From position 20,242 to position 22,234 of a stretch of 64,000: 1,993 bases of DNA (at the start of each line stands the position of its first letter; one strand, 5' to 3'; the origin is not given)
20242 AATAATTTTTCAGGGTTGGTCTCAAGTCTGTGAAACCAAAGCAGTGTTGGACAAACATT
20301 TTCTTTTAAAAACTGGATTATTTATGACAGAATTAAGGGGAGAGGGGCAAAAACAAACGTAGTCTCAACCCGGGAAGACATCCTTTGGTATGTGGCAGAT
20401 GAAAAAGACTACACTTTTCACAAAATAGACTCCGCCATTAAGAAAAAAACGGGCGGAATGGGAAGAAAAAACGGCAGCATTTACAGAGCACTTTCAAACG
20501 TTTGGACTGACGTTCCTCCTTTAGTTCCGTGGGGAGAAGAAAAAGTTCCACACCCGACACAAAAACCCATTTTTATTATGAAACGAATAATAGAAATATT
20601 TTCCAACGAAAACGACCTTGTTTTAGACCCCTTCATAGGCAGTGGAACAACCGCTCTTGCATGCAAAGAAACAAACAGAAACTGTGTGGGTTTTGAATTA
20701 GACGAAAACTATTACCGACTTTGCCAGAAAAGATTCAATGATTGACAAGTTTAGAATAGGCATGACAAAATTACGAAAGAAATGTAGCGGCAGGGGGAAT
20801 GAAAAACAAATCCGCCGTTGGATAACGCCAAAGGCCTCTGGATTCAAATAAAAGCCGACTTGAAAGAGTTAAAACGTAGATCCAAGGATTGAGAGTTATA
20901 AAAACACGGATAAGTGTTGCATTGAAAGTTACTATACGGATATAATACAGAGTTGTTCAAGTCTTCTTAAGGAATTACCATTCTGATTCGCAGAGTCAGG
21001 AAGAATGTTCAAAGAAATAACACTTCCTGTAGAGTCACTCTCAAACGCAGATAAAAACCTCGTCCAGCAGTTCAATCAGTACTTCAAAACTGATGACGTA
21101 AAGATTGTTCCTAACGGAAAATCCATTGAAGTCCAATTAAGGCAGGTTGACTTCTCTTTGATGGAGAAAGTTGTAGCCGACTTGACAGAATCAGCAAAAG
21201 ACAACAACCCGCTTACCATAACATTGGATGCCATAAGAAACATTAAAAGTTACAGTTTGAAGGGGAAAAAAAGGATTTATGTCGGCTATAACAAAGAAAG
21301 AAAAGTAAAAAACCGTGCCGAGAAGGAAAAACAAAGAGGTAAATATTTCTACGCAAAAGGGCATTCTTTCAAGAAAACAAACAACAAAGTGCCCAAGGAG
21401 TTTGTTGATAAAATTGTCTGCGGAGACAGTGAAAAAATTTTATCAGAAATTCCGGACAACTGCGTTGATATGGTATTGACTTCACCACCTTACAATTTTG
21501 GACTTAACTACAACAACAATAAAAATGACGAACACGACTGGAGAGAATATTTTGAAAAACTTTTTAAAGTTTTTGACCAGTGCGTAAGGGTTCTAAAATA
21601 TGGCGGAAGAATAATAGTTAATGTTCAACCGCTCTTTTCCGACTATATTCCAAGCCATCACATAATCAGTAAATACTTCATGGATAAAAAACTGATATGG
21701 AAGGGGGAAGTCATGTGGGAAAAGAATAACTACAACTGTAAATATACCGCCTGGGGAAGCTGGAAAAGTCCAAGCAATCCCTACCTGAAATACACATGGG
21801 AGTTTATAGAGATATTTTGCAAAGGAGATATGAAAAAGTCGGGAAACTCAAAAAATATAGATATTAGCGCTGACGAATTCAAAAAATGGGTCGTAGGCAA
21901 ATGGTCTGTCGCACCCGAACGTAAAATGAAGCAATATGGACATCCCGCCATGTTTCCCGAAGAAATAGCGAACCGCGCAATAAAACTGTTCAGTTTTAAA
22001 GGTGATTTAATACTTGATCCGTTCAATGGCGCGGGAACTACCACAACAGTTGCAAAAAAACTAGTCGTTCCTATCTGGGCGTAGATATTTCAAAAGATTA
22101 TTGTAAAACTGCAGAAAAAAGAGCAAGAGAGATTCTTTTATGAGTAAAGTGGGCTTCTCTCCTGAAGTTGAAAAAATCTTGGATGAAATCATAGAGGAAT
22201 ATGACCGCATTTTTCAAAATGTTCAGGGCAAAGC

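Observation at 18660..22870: Low-GC island carrying a degraded fic gene and a two-methyltransferase restriction-modification module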

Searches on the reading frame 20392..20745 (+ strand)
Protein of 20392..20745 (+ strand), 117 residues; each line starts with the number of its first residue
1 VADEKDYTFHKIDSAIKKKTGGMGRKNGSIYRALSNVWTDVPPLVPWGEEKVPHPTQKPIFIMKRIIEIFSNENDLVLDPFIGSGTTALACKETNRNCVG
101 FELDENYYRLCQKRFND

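Call 4: search_protein_families(library=pfam, proteins=[window:20392-20745:+], max_evalue=0.01)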
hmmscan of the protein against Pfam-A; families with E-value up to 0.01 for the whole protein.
window:20392-20745:+ (117 aa): 2 families
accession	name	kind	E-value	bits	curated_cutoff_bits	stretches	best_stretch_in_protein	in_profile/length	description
PF01555.25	N6_N4_Mtase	-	1.1e-26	94.6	26.7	1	29-112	135-220/221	DNA methylase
PF02086.21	MethyltransfD12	-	0.002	18.4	22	1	62-112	8-59/253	D12 class N6 adenine-specific DNA methyltransferase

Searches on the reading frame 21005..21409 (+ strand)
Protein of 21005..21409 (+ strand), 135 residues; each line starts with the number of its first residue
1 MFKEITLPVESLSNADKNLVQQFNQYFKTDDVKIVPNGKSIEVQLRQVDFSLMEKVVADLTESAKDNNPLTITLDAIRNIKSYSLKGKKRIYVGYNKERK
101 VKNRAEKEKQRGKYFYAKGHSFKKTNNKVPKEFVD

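Call 85: predict_structure(alignment_id=A4)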
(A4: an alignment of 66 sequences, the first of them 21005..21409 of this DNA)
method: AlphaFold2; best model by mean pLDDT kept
length: 135 residues; sequences in the alignment: 66
mean_pLDDT: 85.8   pTM: 0.65
mean pLDDT of the five models: 85.8, 84.6, 83.9, 82.9, 76.4
residues with pLDDT >= 90: 64; 70-90: 61; 50-70: 10; < 50: 0
segments of 3 or more residues with pLDDT < 50: none
pLDDT, mean of each block of 10 residues (from residue 1): 91 89 95 90 95 95 81 94 90 78 72 72 76 80
secondary structure, 60 per line:
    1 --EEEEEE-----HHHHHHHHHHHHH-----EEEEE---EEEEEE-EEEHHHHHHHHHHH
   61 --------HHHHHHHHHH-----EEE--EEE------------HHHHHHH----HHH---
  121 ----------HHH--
elements in order: E3-8 H14-26 E32-36 E40-45 E47-49 H50-60 H69-78 E84-86 E89-91 H104-110

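Call 87: fold_search(model_id=the predicted structure, library=pdb)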
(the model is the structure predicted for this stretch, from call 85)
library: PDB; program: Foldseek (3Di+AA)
matches with E <= 10: 851; with E <= 0.001: 0
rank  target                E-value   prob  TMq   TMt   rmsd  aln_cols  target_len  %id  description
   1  5jmv_G                5.4e-02  0.75  0.27  0.43   7.2        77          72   14  Crystal structure of mjKae1-pfuPcc1 complex (released 2016-07-06)
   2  5jmv_E                1.2e-01  0.54  0.26  0.41   7.4        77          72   16  Crystal structure of mjKae1-pfuPcc1 complex (released 2016-07-06)
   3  5jmv_D                1.7e-01  0.41  0.27  0.41   8.2        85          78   10  Crystal structure of mjKae1-pfuPcc1 complex (released 2016-07-06)
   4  6c4d_C                2.5e-01  0.15  0.24  0.14  11.9       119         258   12  Structure based design of RIP1 kinase inhibitors (released 2018-03-21)
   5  3eno_C                2.6e-01  0.35  0.27  0.41   7.0        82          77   13  Crystal structure of Pyrococcus furiosus Pcc1 in complex with Thermoplasma acidophilum Kae1 (released 2008-10-28)
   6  1x9z_A                2.8e-01  0.23  0.24  0.19  10.1        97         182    9  Crystal structure of the MutL C-terminal domain (released 2004-10-26)
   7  1ob3_A                2.8e-01  0.18  0.26  0.14  15.7       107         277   13  Structure of P. falciparum PfPK5 (released 2004-01-23)
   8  7a67_A                3.0e-01  0.38  0.28  0.41   7.4        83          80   13  Pcc1Pcc2 complex (released 2022-03-23)
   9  9d85_P                3.2e-01  0.38  0.27  0.43   6.4        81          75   12  Structure of the KEOPS complex (Cgi121/Bud32/Kae1/Pcc1) bound to tRNA in a distorted tRNA conformation (released 2024-12-18)
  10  2eky_A                3.4e-01  0.18  0.25  0.32  12.1        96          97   14  Crystal Structure of hypothetical protein MJ1052 from Methanocaldococcus jannaschii (Form 1) (released 2007-10-02)
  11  5dud_D                3.6e-01  0.33  0.25  0.18   7.3        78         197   18  Crystal structure of E. coli YbgJK (released 2016-09-28)
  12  1x9z_B                3.6e-01  0.25  0.27  0.21   8.7        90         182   10  Crystal structure of the MutL C-terminal domain (released 2004-10-26)
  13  8fg6_B                3.6e-01  0.18  0.29  0.27   9.4       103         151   13  Design of amyloidogenic peptide traps (released 2024-03-20)
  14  3gr5                  3.9e-01  0.30  0.26  0.24   6.5        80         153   14  Periplasmic domain of the outer membrane secretin EscC from enteropathogenic E.coli (EPEC) (released 2009-05-19)
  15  6zs9_A5               4.1e-01  0.20  0.23  0.18  13.4        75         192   16  Human mitochondrial ribosome in complex with ribosome recycling factor (released 2020-10-14)
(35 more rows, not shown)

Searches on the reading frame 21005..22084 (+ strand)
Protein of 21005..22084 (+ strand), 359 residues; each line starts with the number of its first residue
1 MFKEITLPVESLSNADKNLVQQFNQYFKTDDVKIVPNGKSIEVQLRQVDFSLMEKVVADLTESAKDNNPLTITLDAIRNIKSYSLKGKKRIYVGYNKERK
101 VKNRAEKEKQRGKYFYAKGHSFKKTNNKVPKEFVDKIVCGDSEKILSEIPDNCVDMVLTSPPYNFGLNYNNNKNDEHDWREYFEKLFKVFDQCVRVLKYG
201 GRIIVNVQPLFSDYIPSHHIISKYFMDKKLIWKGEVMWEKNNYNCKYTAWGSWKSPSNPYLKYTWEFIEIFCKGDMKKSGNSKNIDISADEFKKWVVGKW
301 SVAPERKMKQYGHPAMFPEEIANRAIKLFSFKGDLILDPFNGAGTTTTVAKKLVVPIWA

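Call 4: search_protein_families(library=pfam, proteins=[window:21005-22084:+], max_evalue=0.01)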
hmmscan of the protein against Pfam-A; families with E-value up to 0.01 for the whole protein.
window:21005-22084:+ (359 aa): 3 families
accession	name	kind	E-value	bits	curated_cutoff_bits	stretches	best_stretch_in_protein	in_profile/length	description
PF01555.25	N6_N4_Mtase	-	1.1e-31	110.9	26.7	1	154-353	1-202/221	DNA methylase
PF06859.18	Bin3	-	0.0086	17.1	27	0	185-210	21-46/109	Bicoid-interacting protein 3 (Bin3)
PF08241.18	Methyltransf_11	-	0.0094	17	21.2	0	181-205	71-95/95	Methyltransferase domain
